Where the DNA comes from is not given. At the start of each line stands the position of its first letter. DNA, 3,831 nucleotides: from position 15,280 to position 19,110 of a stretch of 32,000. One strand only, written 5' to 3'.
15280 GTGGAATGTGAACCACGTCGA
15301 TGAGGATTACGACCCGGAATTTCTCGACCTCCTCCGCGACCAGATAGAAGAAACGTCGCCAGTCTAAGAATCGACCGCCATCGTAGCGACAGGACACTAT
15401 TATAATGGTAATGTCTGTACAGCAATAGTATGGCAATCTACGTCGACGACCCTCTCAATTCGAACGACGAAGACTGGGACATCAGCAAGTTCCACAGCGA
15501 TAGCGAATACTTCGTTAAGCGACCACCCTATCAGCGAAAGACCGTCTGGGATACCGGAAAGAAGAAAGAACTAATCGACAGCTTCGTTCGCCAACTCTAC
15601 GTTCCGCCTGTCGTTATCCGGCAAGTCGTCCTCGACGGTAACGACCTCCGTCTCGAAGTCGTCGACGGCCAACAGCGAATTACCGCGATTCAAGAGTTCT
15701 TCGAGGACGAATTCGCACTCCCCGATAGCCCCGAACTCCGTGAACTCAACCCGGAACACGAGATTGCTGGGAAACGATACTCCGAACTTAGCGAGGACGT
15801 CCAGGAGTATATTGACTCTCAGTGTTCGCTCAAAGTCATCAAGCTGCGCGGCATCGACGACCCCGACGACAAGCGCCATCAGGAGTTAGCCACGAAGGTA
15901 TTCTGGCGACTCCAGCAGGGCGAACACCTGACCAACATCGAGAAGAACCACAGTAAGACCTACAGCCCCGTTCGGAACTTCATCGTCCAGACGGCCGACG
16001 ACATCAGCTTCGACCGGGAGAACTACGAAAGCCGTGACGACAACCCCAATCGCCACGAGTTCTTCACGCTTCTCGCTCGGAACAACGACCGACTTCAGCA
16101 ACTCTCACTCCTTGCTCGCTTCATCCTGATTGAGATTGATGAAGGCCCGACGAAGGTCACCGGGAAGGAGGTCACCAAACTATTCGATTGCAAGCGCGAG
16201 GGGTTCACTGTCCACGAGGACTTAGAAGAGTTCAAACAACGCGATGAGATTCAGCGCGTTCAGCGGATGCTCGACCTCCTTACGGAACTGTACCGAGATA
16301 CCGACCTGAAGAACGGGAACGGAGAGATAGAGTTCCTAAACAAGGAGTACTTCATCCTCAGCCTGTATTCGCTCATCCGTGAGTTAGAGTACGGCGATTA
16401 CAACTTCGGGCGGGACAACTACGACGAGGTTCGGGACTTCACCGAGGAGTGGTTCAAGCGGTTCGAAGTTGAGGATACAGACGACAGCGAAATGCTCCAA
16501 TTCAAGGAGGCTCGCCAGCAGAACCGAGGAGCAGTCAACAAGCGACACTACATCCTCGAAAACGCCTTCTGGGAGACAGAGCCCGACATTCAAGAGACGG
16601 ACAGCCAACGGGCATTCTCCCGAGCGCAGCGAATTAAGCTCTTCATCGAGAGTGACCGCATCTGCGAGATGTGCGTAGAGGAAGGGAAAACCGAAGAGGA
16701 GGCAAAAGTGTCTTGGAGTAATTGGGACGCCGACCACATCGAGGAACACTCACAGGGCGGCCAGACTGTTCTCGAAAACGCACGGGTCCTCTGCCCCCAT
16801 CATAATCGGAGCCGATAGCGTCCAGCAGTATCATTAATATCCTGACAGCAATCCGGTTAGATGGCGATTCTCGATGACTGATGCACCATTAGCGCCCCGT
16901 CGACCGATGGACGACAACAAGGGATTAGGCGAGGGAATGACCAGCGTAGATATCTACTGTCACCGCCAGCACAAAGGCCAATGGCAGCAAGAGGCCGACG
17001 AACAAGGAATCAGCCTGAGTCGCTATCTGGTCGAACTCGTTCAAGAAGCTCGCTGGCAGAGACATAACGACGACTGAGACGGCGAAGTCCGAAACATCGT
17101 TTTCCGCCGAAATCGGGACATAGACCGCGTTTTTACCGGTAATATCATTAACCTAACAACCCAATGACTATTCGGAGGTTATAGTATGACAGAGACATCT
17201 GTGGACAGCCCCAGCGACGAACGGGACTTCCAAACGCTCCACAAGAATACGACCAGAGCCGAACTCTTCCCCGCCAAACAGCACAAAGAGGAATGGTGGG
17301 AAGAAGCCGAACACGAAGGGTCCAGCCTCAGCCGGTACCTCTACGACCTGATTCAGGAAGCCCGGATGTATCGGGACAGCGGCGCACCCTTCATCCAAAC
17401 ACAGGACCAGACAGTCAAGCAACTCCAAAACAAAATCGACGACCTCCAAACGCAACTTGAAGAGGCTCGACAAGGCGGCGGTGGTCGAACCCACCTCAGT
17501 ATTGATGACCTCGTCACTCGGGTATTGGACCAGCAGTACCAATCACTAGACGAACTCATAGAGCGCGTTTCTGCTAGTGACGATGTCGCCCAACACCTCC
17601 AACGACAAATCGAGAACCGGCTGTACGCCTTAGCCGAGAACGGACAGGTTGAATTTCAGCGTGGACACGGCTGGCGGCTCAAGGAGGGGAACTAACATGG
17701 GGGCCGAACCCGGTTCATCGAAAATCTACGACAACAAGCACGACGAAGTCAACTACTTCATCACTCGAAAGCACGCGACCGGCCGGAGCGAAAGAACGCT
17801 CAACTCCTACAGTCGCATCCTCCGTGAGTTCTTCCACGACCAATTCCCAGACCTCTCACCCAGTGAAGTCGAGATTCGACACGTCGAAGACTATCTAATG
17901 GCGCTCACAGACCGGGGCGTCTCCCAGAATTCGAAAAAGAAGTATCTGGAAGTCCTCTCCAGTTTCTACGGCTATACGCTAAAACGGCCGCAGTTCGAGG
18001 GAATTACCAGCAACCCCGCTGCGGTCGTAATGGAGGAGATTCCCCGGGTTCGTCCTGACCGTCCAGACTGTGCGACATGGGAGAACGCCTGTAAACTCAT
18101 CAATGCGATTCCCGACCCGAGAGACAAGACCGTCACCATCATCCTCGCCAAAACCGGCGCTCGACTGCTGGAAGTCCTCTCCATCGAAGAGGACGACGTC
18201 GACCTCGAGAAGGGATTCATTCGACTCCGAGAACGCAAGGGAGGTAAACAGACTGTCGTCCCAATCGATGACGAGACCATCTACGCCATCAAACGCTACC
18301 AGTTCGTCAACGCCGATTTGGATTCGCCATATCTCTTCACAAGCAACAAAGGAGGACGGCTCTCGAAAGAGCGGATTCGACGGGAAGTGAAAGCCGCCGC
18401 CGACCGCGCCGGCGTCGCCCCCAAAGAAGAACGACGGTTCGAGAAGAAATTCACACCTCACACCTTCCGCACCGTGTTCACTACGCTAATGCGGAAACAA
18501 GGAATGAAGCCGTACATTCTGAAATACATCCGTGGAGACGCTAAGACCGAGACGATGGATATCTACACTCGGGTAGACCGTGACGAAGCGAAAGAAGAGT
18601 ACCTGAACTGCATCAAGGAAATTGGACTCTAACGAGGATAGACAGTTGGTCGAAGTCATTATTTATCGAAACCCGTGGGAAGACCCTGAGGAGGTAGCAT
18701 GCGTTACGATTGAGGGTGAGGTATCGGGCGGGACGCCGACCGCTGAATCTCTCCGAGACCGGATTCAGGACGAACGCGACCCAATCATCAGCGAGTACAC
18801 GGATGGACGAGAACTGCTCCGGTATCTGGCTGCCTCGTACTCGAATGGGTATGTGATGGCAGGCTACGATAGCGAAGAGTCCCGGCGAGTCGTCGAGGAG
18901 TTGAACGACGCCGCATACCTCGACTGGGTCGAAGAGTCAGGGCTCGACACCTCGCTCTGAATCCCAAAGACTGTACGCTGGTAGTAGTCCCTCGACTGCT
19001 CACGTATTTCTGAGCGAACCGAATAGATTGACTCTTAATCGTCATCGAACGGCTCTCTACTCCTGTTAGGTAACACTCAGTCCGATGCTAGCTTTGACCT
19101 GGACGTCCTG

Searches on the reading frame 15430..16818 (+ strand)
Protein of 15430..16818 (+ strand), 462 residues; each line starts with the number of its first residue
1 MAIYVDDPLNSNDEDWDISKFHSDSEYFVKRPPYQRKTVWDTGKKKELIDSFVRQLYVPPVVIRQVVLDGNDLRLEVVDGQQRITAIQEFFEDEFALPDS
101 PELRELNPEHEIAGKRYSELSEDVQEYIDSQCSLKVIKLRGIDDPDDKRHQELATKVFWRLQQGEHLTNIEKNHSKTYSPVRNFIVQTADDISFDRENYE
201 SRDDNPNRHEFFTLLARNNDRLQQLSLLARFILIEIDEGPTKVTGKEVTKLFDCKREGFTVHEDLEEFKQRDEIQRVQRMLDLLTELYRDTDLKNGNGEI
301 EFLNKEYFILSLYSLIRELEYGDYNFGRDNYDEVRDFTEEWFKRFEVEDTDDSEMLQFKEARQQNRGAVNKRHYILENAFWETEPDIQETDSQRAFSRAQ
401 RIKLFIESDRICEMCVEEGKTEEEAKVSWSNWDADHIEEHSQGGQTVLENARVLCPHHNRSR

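Call 6: search_protein_families(library=pfam, proteins=[window:15430-16818:+], max_evalue=0.1)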
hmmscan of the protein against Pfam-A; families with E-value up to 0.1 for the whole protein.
window:15430-16818:+ (462 aa): 5 families
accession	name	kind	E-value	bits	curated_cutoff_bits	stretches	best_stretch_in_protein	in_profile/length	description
PF03235.19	GmrSD_N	-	8.9e-18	65.6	33.2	1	21-225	4-188/199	GmrSD restriction endonuclease, N-terminal domain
PF01844.29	HNH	-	7.2e-06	26.5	21.4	1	412-459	1-41/47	HNH endonuclease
PF02195.25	ParB_N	-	0.014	15.8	26.3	1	29-89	11-67/95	ParB N-terminal domain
PF20353.3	DUF6648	-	0.016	15.5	27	0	15-57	142-182/182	Family of unknown function (DUF6648)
PF14072.11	DndB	-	0.048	13.2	29.1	0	72-103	97-122/338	DNA-sulfur modification-associated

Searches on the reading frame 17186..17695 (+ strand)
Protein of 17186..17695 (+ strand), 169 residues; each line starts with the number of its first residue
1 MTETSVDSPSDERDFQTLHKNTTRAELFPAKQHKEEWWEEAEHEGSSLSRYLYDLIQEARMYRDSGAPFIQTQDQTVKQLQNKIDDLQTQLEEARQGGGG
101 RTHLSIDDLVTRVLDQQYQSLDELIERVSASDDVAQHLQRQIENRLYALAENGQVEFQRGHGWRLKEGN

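Call 6: search_protein_families(library=pfam, proteins=[window:17186-17695:+], max_evalue=0.1)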
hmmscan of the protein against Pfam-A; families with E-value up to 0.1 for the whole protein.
window:17186-17695:+ (169 aa): 10 families
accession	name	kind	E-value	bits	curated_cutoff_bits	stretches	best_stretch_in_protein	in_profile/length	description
PF22888.1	FIMAH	-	0.0053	17.7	24.8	0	119-148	2-31/81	FIMAH domain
PF22299.1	BRISC_FAM175B_helical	-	0.015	15.4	27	0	59-90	30-61/62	BRISC complex subunit FAM175B, helical domain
PF24583.1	DUF7610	-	0.019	15.6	27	1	80-151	1-70/79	Domain of unknown function (DUF7610)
PF04508.17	Pox_A_type_inc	-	0.027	14.7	21.4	1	77-96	3-22/23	Viral A-type inclusion protein repeat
PF02601.20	Exonuc_VII_L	-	0.035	14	35.9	1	32-145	140-255/315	Exonuclease VII, large subunit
PF19121.6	DUF5805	-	0.037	14.8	28.5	1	105-162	13-65/67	Family of unknown function (DUF5805)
PF08638.16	Med14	-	0.041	13.7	25.6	0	105-135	3-35/191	Mediator complex subunit MED14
PF25526.1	LIP-1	-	0.043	13.6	34.1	1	70-152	103-186/250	Liprin-alpha-like coiled coil domain 2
PF09403.15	FadA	-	0.058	14.3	28.5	0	115-157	17-59/99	Adhesion protein FadA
PF18504.6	Csm1_N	-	0.096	13.5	26.3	0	70-95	36-61/70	Csm1 N-terminal domain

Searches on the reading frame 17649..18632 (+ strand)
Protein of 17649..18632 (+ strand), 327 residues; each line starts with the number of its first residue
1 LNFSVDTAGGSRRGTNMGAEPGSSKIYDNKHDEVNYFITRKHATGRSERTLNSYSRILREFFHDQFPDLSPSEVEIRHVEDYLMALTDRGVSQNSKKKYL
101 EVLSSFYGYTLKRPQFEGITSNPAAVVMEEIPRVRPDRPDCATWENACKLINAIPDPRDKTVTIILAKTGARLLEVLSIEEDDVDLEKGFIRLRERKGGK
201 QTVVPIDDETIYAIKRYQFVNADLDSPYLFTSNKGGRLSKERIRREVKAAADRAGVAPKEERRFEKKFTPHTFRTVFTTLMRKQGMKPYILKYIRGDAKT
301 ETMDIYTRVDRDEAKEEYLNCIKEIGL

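Call 6: search_protein_families(library=pfam, proteins=[window:17649-18632:+], max_evalue=0.1)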
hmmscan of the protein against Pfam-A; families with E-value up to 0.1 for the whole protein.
window:17649-18632:+ (327 aa): 5 families
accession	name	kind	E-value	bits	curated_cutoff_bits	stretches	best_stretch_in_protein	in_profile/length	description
PF00589.27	Phage_integrase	-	2.6e-24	86.3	27.1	1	151-311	12-170/172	Phage integrase family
PF13495.12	Phage_int_SAM_4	-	1.3e-09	38.8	27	1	37-115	5-83/85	Phage integrase, N-terminal SAM-like domain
PF13102.12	Phage_int_SAM_5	-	0.00017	22.3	22.3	1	36-111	8-83/98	Phage integrase SAM-like domain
PF02899.23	Phage_int_SAM_1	-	0.00025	21.7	22.3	1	42-111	10-80/83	Phage integrase, N-terminal SAM-like domain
PF16795.10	Phage_integr_3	-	0.02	15.2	27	0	262-320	99-157/161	Archaeal phage integrase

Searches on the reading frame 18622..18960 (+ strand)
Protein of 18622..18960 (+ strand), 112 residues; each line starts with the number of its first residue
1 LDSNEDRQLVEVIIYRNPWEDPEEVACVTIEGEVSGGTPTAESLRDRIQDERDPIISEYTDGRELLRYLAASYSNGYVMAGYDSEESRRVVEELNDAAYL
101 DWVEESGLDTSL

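Call 6: search_protein_families(library=pfam, proteins=[window:18622-18960:+], max_evalue=0.1)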
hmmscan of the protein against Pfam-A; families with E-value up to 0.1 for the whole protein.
window:18622-18960:+ (112 aa): 1 family
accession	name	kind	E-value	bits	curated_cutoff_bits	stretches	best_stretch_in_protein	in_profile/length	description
PF02668.22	TauD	-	0.077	13.3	27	1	4-99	141-225/267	Taurine catabolism dioxygenase TauD, TfdA family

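Call 7: search_protein_families(library=ncbifam, proteins=[window:18622-18960:+], max_evalue=0.1)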
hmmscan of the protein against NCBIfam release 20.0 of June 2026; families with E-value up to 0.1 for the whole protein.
window:18622-18960:+ (112 aa): 0 families

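Call 8: search_protein_families(library=phrogs, proteins=[window:18622-18960:+], max_evalue=0.1)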
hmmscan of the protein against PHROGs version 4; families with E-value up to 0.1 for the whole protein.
window:18622-18960:+ (112 aa): 0 families
